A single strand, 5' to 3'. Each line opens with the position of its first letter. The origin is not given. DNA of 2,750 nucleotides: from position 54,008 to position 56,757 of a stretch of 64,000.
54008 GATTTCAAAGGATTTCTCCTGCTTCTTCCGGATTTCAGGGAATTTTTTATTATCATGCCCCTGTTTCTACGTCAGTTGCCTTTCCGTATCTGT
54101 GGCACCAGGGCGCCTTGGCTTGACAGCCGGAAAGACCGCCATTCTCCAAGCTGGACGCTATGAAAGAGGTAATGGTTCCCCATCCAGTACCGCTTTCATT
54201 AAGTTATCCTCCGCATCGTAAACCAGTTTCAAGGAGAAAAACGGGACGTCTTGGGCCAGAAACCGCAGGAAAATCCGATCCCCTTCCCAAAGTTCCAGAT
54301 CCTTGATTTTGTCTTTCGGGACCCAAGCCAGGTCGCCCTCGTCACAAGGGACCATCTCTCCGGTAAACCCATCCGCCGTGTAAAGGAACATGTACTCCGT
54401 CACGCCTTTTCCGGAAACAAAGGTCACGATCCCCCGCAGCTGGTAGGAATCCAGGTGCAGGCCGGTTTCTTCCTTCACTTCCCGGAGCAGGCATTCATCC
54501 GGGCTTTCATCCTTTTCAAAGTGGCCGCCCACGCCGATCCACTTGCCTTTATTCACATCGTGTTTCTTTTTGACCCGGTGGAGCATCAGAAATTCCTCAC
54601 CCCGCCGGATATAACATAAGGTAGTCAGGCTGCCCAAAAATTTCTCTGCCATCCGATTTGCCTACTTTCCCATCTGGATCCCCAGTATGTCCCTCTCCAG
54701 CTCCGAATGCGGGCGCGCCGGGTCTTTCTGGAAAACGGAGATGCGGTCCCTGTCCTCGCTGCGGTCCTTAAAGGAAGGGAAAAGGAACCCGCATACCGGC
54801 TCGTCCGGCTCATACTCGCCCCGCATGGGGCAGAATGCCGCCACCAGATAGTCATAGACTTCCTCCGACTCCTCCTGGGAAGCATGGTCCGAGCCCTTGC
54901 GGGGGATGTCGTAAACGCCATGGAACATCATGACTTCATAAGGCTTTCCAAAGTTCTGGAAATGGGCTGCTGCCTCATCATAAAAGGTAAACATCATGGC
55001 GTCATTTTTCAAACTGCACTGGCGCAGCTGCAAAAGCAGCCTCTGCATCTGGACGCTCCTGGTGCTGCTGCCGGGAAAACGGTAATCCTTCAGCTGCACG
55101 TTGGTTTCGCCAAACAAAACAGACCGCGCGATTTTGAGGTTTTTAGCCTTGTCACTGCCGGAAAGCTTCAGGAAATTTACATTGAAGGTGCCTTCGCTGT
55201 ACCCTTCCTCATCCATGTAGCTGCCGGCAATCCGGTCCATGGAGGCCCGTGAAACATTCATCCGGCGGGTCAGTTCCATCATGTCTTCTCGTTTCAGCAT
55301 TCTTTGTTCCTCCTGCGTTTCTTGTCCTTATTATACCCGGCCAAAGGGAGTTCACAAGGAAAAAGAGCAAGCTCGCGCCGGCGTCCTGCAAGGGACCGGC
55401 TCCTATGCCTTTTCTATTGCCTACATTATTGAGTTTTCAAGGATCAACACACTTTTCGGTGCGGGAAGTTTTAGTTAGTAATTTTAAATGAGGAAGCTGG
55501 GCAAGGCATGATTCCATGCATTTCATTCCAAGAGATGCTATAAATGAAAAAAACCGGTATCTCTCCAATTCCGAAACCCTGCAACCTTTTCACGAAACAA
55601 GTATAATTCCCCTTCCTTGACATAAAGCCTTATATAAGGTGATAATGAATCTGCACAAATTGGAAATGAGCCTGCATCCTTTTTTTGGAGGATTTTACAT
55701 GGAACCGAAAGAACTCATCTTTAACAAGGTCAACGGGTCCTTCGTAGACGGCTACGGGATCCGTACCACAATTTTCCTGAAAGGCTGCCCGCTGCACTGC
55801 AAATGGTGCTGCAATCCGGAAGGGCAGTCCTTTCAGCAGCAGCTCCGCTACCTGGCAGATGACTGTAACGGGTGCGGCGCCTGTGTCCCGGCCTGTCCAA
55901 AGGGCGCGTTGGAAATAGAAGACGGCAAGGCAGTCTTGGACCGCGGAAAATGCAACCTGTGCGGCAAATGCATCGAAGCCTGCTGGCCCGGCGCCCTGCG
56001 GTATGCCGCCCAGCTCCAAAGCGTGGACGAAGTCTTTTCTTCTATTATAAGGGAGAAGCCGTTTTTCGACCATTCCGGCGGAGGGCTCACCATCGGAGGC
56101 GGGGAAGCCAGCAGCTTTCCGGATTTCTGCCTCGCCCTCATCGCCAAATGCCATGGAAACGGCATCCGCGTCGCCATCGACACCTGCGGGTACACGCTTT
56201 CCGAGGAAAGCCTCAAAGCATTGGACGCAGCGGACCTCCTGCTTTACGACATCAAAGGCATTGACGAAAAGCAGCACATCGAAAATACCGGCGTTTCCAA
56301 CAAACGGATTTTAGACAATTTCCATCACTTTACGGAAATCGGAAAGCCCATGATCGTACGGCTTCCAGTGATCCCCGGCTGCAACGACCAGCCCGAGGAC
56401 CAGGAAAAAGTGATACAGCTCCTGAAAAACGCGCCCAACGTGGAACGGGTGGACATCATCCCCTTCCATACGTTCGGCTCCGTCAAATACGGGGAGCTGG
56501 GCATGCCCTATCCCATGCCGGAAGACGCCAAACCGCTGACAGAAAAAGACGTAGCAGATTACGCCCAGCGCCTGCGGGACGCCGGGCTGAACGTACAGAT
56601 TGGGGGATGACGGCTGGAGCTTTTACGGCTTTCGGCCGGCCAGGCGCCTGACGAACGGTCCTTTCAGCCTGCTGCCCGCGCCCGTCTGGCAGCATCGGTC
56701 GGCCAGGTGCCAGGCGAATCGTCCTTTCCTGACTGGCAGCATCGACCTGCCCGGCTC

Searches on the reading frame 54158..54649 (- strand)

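Call 3: search_protein_families(library=pfam, proteins=[window:54158-54649:-])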
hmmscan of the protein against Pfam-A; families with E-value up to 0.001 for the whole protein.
window:54158-54649:- (163 aa): 1 family
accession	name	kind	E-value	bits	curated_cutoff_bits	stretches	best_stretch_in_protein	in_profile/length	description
PF00293.34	NUDIX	-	3.6e-18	66.3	21.1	1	10-129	6-132/134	NUDIX domain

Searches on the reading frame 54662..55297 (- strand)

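Call 3: search_protein_families(library=pfam, proteins=[window:54662-55297:-])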
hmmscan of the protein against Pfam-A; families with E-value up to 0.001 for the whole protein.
window:54662-55297:- (211 aa): 1 family
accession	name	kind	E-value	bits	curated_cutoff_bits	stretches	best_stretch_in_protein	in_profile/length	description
PF14199.11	DUF4317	-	2.3e-36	126.3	27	2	3-159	3-159/370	Domain of unknown function (DUF4317)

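Call 4: search_protein_families(library=ncbifam, proteins=[window:54662-55297:-])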
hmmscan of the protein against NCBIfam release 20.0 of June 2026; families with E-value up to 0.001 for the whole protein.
window:54662-55297:- (211 aa): 0 families

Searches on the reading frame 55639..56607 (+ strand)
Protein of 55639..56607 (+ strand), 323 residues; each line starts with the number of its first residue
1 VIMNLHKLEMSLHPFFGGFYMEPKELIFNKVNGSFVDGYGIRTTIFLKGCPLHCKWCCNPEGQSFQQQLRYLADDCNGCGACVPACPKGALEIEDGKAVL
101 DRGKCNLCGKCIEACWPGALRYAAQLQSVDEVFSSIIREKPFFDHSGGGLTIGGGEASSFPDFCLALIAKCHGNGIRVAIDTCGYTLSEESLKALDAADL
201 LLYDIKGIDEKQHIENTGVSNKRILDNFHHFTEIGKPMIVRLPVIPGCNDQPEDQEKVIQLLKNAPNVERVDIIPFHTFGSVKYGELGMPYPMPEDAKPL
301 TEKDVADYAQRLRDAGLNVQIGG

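Call 3: search_protein_families(library=pfam, proteins=[window:55639-56607:+])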
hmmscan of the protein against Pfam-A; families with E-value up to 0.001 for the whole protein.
window:55639-56607:+ (323 aa): 10 families
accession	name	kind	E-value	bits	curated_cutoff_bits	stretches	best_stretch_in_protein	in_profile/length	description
PF04055.27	Radical_SAM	-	4e-13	50.3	29.5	1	45-252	2-158/166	Radical SAM superfamily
PF00037.32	Fer4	-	1.1e-10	41.3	21.1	1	73-92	5-24/24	4Fe-4S binding domain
PF12837.12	Fer4_6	-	1e-08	35.1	25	1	73-91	6-24/24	4Fe-4S binding domain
PF13353.11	Fer4_12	-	1.2e-08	35.7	22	1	36-200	1-111/137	4Fe-4S single cluster domain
PF12838.12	Fer4_7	-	9e-08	32.9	27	1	76-118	2-51/52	4Fe-4S dicluster domain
PF13237.11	Fer4_10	-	7.6e-07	29.4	25.5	1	71-115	4-52/53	4Fe-4S dicluster domain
PF13484.11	Fer4_16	-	1.8e-06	29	30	0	76-105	2-29/66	4Fe-4S double cluster binding domain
PF13187.11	Fer4_9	-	3e-06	27.6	27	1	75-116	1-48/52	4Fe-4S dicluster domain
PF12797.12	Fer4_2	-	0.00011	22.4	24.5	1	73-87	7-21/22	4Fe-4S binding domain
PF14697.11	Fer4_21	-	0.00052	20.5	35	0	64-91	29-57/59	4Fe-4S dicluster domain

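Call 4: search_protein_families(library=ncbifam, proteins=[window:55639-56607:+])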
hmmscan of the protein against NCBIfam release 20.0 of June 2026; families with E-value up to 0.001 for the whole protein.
window:55639-56607:+ (323 aa): 53 families (the best 25 are shown)
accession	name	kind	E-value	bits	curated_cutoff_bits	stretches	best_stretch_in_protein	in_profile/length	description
NF043069.1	T4HPD_activ_SAM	equivalog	7.2e-91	304.7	425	1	25-323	2-299/299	trans-4-hydroxy-L-proline dehydratase activase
TIGR02494.1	PFLE_PFLC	subfamily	1.3e-89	300.4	174.35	1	29-302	3-280/293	glycyl-radical enzyme activating protein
NF048010.1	SfplDhtActHpsHDes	equivalog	2.4e-78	263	430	1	26-299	7-286/298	(2S)-3-sulfopropanediol dehydratase activating enzyme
TIGR04395.1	cutC_activ_rSAM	equivalog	9.1e-78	261.6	360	1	22-321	2-306/309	choline TMA-lyase-activating enzyme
NF033719.1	ind_deCO2_activ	equivalog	6.2e-65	219.5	425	1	27-303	3-285/302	indoleacetate decarboxylase activase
TIGR04003.1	rSAM_BssD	equivalog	1.7e-63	214.7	496.45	1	34-323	10-308/314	[benzylsuccinate synthase]-activating enzyme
NF033717.2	HPDL_rSAM_activ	equivalog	5.1e-62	209.9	420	1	25-321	4-305/311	4-hydroxyphenylacetate decarboxylase activase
NF048008.1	SfplDhtActHpfHKleb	equivalog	5.1e-60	203.4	500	1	32-322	7-306/308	(2S)-3-sulfopropanediol dehydratase activating enzyme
TIGR02493.1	PFLA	equivalog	2.1e-52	177.8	231.75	2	125-314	44-234/235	pyruvate formate-lyase-activating protein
NF007483.0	PRK10076.1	equivalog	3e-50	171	326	2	104-323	75-292/292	[formate-C-acetyltransferase]-activating enzyme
TIGR04041.1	activase_YjjW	hypoth_equivalog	7e-49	166.7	250.2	1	31-303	8-264/276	YjjW family glycine radical enzyme activase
NF008356.0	PRK11145.1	equivalog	1.7e-38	132.3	375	1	128-316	52-241/246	pyruvate formate lyase 1-activating protein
NF045874.1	Vhu_polyferre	exception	1.4e-11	43.8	600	1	71-123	125-177/381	F420-non-reducing hydrogenase associated-polyferredoxin VhuB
TIGR02495.1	NrdG2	equivalog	2.1e-10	40.2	131.15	1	34-64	9-40/193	anaerobic ribonucleoside-triphosphate reductase activating protein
NF040864.1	HgcB_ferredoxin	equivalog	1.3e-09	37.7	99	1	68-137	8-78/93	mercury methylation ferredoxin HgcB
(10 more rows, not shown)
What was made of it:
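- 55699..56610 (+): Activating enzyme of the threonyl radical enzyme (TRE-AE): a radical-SAM activase of 303 aa. The mechanical ORF starts at GTG 55639, but the likely start is ATG 55699. NCBIfam TIGR02494 scores 300.4 bits against a cutoff of 174, and Pfam finds Radical_SAM plus Fer4 domains (calls 3, 4).
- On Threonyl radical enzymes (TRE; AARE class): The activase at 55699..56610 scores 300.4 bits on TIGR02494 against a cutoff of 174 (call 4).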
